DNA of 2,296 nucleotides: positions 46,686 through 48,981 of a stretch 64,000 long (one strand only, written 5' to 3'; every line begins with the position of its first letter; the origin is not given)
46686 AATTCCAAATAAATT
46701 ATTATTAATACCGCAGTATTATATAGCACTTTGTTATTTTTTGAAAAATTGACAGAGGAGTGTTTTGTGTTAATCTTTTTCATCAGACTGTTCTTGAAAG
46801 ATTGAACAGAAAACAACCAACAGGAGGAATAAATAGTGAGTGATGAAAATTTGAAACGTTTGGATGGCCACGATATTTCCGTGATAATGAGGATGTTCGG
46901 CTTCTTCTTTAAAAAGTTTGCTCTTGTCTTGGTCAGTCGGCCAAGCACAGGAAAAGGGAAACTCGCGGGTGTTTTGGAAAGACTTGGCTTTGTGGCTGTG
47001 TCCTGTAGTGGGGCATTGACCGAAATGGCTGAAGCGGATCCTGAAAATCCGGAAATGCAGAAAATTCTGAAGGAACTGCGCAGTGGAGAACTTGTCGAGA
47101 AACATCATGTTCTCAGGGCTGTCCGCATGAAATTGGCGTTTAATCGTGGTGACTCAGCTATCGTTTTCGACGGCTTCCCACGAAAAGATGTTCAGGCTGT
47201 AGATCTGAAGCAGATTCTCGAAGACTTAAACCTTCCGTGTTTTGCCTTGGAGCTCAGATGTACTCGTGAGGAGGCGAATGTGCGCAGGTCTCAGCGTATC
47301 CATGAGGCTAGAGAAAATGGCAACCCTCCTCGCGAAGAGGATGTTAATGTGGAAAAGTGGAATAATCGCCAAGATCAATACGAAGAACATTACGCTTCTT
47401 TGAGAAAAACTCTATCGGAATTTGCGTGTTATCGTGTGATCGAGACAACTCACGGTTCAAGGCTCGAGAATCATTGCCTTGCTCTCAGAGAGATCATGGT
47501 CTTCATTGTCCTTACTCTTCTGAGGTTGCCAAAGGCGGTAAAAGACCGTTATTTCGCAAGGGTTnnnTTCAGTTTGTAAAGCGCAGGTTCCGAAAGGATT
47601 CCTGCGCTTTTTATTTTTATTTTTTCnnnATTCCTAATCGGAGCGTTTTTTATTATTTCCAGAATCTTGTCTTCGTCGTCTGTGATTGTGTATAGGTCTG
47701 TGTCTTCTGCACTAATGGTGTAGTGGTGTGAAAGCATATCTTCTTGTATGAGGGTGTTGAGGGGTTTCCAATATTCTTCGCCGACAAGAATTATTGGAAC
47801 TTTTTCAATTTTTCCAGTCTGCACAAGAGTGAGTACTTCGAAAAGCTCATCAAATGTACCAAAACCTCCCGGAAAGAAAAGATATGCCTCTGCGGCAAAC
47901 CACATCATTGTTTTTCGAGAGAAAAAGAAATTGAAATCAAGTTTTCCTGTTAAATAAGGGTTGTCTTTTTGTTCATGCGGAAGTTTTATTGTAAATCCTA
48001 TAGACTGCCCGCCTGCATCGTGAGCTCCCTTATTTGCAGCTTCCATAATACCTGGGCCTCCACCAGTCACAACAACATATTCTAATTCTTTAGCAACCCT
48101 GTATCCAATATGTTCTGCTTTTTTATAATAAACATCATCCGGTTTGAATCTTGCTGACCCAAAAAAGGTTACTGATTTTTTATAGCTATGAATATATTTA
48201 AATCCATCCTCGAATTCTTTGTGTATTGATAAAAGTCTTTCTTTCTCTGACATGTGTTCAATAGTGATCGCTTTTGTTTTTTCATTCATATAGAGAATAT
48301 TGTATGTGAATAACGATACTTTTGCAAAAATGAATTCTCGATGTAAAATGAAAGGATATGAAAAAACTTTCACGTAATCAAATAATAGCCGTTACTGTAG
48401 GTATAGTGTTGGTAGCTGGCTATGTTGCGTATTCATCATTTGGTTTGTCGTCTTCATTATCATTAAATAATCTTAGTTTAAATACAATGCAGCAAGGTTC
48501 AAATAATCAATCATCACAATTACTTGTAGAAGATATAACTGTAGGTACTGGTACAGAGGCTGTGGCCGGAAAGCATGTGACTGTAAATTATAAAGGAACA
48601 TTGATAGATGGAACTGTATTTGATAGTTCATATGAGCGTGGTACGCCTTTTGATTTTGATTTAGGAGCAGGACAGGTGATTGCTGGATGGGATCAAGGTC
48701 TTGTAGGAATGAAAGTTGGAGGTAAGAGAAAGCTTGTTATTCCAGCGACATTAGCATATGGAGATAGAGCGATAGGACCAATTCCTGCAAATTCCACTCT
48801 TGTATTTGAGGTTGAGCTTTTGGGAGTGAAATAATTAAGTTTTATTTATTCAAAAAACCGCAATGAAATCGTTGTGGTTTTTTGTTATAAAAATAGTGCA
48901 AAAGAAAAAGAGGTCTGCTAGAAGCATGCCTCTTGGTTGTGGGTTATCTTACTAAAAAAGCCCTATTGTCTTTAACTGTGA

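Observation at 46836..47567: Adenylate-kinase-like gene with a degenerate P-loop in a GC-rich block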

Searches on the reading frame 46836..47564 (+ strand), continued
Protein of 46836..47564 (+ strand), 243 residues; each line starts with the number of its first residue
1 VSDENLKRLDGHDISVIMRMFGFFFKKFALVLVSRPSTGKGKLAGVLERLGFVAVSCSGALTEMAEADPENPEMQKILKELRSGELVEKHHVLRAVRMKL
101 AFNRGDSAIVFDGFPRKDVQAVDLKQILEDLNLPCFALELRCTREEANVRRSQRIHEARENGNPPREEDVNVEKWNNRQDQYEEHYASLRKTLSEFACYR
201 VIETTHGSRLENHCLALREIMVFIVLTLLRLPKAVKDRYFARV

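Call 54: find_related_loci(query=A2, collection=viral_contigs, flank=5000)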
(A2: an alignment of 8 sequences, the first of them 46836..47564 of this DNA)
Query A2 (243 aa) in viral_contigs; peptide patterns used: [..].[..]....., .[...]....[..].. (x = any residue, [..] = any of these).
27 stretches matched a pattern, but none encodes a relative of the query by tblastn (E <= 1e-3).

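Call 68: list_cluster_members(proteins=[window:46836-47564:+, P0003, P0004, P0007])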
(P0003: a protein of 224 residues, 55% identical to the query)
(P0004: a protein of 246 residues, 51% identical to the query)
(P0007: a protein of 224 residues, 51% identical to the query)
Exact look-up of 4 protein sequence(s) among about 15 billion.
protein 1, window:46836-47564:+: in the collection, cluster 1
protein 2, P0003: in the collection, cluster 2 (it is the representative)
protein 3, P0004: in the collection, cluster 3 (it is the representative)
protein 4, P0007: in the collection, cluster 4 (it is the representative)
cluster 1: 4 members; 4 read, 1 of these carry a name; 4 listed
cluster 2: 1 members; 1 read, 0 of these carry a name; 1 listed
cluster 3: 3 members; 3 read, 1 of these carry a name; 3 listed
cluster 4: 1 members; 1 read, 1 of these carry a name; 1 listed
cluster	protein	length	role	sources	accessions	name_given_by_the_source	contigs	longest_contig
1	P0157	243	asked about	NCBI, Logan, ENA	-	-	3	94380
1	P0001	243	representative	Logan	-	-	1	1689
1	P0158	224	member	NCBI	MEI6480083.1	MAG: nucleoside monophosphate kinase [bacterium]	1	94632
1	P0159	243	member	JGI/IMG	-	-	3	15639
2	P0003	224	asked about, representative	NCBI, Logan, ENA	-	-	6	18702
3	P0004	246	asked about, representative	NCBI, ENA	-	-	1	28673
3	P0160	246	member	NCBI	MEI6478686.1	MAG: nucleoside monophosphate kinase [bacterium]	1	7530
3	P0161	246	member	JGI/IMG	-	-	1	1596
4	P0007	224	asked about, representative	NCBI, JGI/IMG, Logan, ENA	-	adenylate kinase family enzyme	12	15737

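Call 69: find_encoding_contigs(protein=P0158, flank=10000, max_places=2)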
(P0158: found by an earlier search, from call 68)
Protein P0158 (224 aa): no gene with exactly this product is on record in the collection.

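Call 70: find_encoding_contigs(protein=P0160, flank=10000, max_places=2)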
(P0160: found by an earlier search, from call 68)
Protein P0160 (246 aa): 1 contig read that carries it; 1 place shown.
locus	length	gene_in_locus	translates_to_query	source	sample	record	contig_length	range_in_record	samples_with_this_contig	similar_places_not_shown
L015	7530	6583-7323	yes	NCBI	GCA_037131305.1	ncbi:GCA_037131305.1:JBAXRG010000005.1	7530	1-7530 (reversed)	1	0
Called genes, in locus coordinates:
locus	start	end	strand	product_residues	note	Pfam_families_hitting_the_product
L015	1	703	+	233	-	PF07143:AttH, PF17186:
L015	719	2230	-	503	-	PF01676:Metalloenzyme, PF06415:iPGM_N, PF01663:Phosphodiest (weak)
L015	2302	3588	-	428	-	PF03952:Enolase_N, PF00113:Enolase_C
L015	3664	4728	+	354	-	PF13428:TPR_14 (faint), PF25063:ARM_TT21_C (weak), PF13424:TPR_12, PF13414:TPR_11 (weak), PF13432:TPR_16 (weak), PF00515:TPR_1, PF07719:TPR_2 (weak), PF14559:TPR_19, +6 more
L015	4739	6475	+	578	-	-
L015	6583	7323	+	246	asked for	PF00406:ADK (weak), PF13207:AAA_17 (weak)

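Call 72: find_encoding_contigs(protein=P0020, flank=6000, max_places=3)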
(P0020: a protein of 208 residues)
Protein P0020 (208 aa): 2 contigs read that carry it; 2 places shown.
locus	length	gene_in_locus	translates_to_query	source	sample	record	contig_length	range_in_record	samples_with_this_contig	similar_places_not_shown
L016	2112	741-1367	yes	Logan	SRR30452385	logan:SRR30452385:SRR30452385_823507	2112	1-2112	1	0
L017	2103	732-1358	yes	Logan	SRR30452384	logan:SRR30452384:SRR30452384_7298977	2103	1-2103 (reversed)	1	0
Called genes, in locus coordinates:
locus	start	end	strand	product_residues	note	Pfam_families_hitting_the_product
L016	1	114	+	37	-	?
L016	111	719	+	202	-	PF00406:ADK, PF13207:AAA_17, PF13238:AAA_18 (weak), PF13671:AAA_33 (weak)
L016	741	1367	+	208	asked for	PF00406:ADK, PF13207:AAA_17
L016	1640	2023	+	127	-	PF00416:Ribosomal_S13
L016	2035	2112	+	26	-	?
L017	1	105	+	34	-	?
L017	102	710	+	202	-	PF00406:ADK, PF13207:AAA_17, PF13238:AAA_18 (weak), PF13671:AAA_33 (weak)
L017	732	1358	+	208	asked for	PF00406:ADK, PF13207:AAA_17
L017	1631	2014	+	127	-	PF00416:Ribosomal_S13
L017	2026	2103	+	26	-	?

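Call 73: find_encoding_contigs(protein=P0030, flank=6000, max_places=3)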
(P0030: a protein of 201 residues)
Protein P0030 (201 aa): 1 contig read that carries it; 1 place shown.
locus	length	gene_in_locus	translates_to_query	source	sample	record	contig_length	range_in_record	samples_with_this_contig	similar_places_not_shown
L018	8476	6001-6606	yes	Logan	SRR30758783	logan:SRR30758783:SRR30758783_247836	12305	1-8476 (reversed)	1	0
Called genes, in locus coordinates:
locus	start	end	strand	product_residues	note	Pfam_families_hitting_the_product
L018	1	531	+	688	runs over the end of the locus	PF04851:ResIII, PF17757:UvrB_inter, PF27431:UvrB_3rd, PF00271:Helicase_C, PF12344:UvrB, PF02151:UVR (weak)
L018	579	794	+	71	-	-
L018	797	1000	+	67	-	-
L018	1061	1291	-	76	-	-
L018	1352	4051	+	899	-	PF00005:ABC_tran (faint), PF02463:SMC_N (faint), PF13175:AAA_15 (faint), PF13191:AAA_16 (faint), PF13304:AAA_21 (faint), PF13555:AAA_29 (faint), PF20703:nSTAND1 (faint), PF17760:UvrA_inter, +1 more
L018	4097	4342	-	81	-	-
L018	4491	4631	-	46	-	-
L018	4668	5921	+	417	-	PF01541:GIY-YIG (weak), PF27096:UvrC_M, PF08459:UvrC_RNaseH_dom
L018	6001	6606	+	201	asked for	PF00406:ADK, PF13238:AAA_18 (weak), PF13207:AAA_17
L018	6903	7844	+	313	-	PF01820:Dala_Dala_lig_N, PF02655:ATP-grasp_3, PF07478:Dala_Dala_lig_C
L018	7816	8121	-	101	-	-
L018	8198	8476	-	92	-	?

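Call 77: find_homologous_proteins(query=P0030, max_evalue=1e-10)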
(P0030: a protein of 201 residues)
Query P0030 (201 aa): 56 proteins with E <= 1e-10 among 806 candidates.
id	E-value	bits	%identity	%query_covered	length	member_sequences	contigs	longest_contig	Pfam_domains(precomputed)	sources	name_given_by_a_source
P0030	7.7e-127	438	100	100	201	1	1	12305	PF00406.30,PF13207.13,PF13238.13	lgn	-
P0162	6.3e-18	83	35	81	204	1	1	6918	PF17213.10,PF00406.30,PF13207.13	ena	-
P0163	1.1e-17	82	37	83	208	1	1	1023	PF00406.30,PF13671.13,PF13207.13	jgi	jgi:adenylate kinase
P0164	1.7e-17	82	35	81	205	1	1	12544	PF00406.30,PF13671.13,PF13207.13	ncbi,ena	-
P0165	3.8e-17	81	35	81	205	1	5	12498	PF00406.30,PF13671.13,PF13207.13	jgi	jgi:adenylate kinase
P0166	1.4e-16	79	36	82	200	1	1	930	PF17213.10,PF00406.30,PF13207.13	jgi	jgi:adenylate kinase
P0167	1.5e-16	79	36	82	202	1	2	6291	PF17213.10,PF00406.30,PF13207.13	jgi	-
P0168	1.8e-16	79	36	82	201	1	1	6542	PF17213.10,PF00406.30,PF13207.13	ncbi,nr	ncbi:MAG TPA: adenylate kinase [Patescibacteria group bacterium]|nr:adenylate kinase [Patescibacteri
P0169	2.2e-16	78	33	95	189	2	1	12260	PF00406.30,PF13671.13,PF13207.13,PF13238.13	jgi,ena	-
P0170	3.9e-16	77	36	82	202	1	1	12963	PF17213.10,PF00406.30,PF13671.13,PF13207.13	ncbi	-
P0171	9.8e-16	76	36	84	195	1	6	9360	PF17213.10,PF00406.30,PF13671.13,PF13207.13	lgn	-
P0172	2.0e-15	75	31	98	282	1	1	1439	PF17213.10,PF00406.30,PF13671.13,PF13207.13,PF13238.13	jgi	-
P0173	1.2e-14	73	38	59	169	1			PF00406.30,PF13207.13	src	-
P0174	1.3e-14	73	31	95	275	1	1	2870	PF17213.10,PF00406.30,PF13671.13,PF13207.13,PF13238.13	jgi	jgi:adenylate kinase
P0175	2.1e-14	72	31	95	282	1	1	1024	PF00406.30,PF13671.13,PF13207.13,PF13238.13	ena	-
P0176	5.2e-14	71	34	81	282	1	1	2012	PF17213.10,PF00406.30,PF13671.13,PF13207.13,PF13238.13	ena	-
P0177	8.4e-14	70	30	95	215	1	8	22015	PF00406.30,PF05191.21,PF13207.13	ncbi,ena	-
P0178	8.7e-14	70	34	81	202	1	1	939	PF17213.10,PF00406.30,PF13207.13,PF13238.13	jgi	jgi:adenylate kinase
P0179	9.9e-14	70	31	95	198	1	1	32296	PF17213.10,PF00406.30,PF13671.13,PF13207.13,PF13238.13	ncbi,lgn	-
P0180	1.1e-13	70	33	71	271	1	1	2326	PF00406.30,PF13671.13,PF13207.13,PF13238.13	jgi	jgi:adenylate kinase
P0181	1.7e-13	69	31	95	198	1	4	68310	PF17213.10,PF00406.30,PF13671.13,PF13207.13,PF13238.13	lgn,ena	-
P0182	1.8e-13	69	31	94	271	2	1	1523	PF00406.30,PF13671.13,PF13207.13,PF13238.13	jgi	-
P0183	2.0e-13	69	31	81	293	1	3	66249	PF17213.10,PF00406.30,PF13671.13,PF13207.13,PF13238.13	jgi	jgi:adenylate kinase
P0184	5.4e-13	67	33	84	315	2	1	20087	PF00406.30,PF13671.13,PF13207.13,PF13238.13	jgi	jgi:adenylate kinase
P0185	8.6e-13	67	33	95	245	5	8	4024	PF00406.30,PF13671.13,PF13207.13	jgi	jgi:adenylate kinase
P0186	1.9e-12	65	30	81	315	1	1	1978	PF00406.30,PF13671.13,PF13207.13,PF13238.13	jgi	jgi:adenylate kinase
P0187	2.1e-12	65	31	95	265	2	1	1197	PF17213.10,PF00406.30,PF13671.13,PF13207.13,PF13238.13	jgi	-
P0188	2.6e-12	65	30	95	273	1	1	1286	PF00406.30,PF13671.13,PF13207.13,PF13238.13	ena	-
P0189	2.8e-12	65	28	85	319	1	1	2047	PF00406.30,PF13671.13,PF13207.13,PF13238.13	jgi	jgi:adenylate kinase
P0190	3.1e-12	65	32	81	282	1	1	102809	PF00406.30,PF13671.13,PF13207.13,PF13238.13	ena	-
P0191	3.1e-12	65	32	81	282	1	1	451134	PF00406.30,PF13671.13,PF13207.13,PF13238.13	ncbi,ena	-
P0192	3.7e-12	65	33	82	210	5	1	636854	PF17213.10,PF00406.30,PF13671.13,PF13207.13,PF13238.13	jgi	jgi:adenylate kinase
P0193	4.0e-12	64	29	84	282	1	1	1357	PF00406.30,PF13671.13,PF13207.13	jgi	jgi:adenylate kinase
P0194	4.5e-12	64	30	84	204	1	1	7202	PF00406.30,PF13671.13,PF13207.13,PF13238.13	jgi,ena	-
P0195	4.6e-12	64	31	81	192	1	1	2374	PF00406.30,PF13671.13,PF13207.13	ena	-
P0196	5.2e-12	64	31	81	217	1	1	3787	PF00406.30,PF05191.21,PF13671.13,PF13207.13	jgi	jgi:adenylate kinase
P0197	5.7e-12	64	31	95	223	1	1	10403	PF00406.30,PF05191.21,PF13671.13,PF13207.13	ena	-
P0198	7.0e-12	64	30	95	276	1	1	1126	PF00406.30,PF13671.13,PF13207.13,PF13238.13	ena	-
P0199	9.0e-12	63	30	81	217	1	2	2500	PF00406.30,PF05191.21,PF13671.13,PF13207.13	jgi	jgi:adenylate kinase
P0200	9.4e-12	63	32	81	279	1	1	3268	PF17213.10,PF00406.30,PF13671.13,PF13207.13,PF13238.13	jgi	jgi:adenylate kinase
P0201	1.0e-11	63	33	81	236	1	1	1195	PF00406.30,PF13671.13,PF13207.13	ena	-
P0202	1.4e-11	63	30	95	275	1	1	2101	PF17213.10,PF00406.30,PF13671.13,PF13207.13,PF13238.13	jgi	jgi:adenylate kinase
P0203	1.7e-11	62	30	84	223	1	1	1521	PF00406.30,PF13671.13,PF13207.13,PF13238.13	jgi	jgi:adenylate kinase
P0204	1.8e-11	62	32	95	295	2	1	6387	PF17213.10,PF00406.30,PF13671.13,PF13207.13,PF13238.13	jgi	jgi:adenylate kinase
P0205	2.0e-11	62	31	89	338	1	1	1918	PF00406.30,PF13671.13,PF13207.13,PF13238.13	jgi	jgi:adenylate kinase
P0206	2.5e-11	62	27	82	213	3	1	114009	PF00406.30,PF05191.21,PF13207.13,PF13238.13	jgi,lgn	jgi:adenylate kinase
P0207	2.8e-11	62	29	84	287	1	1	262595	PF00406.30,PF13671.13,PF13207.13,PF13238.13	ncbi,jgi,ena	jgi:adenylate kinase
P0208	2.8e-11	62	32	95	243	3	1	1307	PF00406.30,PF13671.13,PF13207.13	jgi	jgi:adenylate kinase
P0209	3.0e-11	62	30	81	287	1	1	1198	PF00406.30,PF13671.13,PF13207.13,PF13238.13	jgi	jgi:adenylate kinase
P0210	5.8e-11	61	32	81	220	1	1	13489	PF00406.30,PF05191.21,PF13671.13,PF13207.13,PF13238.13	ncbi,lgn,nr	ncbi:MAG: adenylate kinase [Candidatus Eisenbacteria bacterium]|nr:adenylate kinase [Candidatus Eise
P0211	6.1e-11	61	28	81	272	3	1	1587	PF00406.30,PF13671.13,PF13207.13,PF13238.13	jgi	jgi:adenylate kinase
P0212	6.5e-11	60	31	70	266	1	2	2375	PF00406.30,PF13671.13,PF13207.13,PF13238.13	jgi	jgi:adenylate kinase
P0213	6.7e-11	60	31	81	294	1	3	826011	PF00406.30,PF13671.13,PF13207.13,PF13238.13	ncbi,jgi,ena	jgi:adenylate kinase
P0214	7.3e-11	60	29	81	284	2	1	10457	PF00406.30,PF13671.13,PF13207.13,PF13238.13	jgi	jgi:adenylate kinase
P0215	8.4e-11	60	31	81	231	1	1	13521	PF00406.30,PF13671.13,PF13207.13,PF13238.13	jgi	jgi:adenylate kinase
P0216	8.8e-11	60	30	82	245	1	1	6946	PF00406.30,PF13671.13,PF13207.13,PF13238.13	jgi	jgi:adenylate kinase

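Call 79: find_encoding_contigs(protein=P0168, flank=6000, max_places=2)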
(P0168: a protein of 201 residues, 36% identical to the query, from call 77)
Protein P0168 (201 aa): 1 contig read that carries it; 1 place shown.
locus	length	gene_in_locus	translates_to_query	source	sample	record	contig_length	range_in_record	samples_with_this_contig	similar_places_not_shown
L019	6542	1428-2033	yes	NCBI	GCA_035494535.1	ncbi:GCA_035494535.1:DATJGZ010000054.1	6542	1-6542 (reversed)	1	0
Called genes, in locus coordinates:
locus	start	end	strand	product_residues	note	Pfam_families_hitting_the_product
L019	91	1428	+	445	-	PF00344:SecY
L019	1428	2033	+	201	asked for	PF00406:ADK, PF13207:AAA_17, PF17213:Hydin_ADK (faint)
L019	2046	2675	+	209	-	PF00406:ADK, PF13207:AAA_17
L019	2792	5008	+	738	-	PF01432:Peptidase_M3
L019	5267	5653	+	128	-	PF00416:Ribosomal_S13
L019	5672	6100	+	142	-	PF00411:Ribosomal_S11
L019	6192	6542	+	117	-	PF01193:RNA_pol_L, PF01000:RNA_pol_A_bac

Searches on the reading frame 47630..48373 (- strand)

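Call 20: search_protein_families(library=pfam, proteins=[window:47630-48373:-], max_evalue=0.001)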
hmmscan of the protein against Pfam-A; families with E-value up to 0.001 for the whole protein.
window:47630-48373:- (248 aa): 2 families
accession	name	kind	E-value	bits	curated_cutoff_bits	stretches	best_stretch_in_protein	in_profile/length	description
PF03641.19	Lysine_decarbox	-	3e-31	108.8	27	1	110-239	1-129/131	Possible lysine decarboxylase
PF18306.6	LDcluster4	-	2.8e-14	53.5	26.3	1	67-180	3-113/151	SLOG cluster4 family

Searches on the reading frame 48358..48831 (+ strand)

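Call 20: search_protein_families(library=pfam, proteins=[window:48358-48831:+], max_evalue=0.001)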
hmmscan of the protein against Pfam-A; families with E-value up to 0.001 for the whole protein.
window:48358-48831:+ (158 aa): 1 family
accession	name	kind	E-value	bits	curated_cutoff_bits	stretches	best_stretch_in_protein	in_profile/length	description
PF00254.34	FKBP_C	-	6.9e-36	122.9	21.1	1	67-155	4-94/94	FKBP-type peptidyl-prolyl cis-trans isomerase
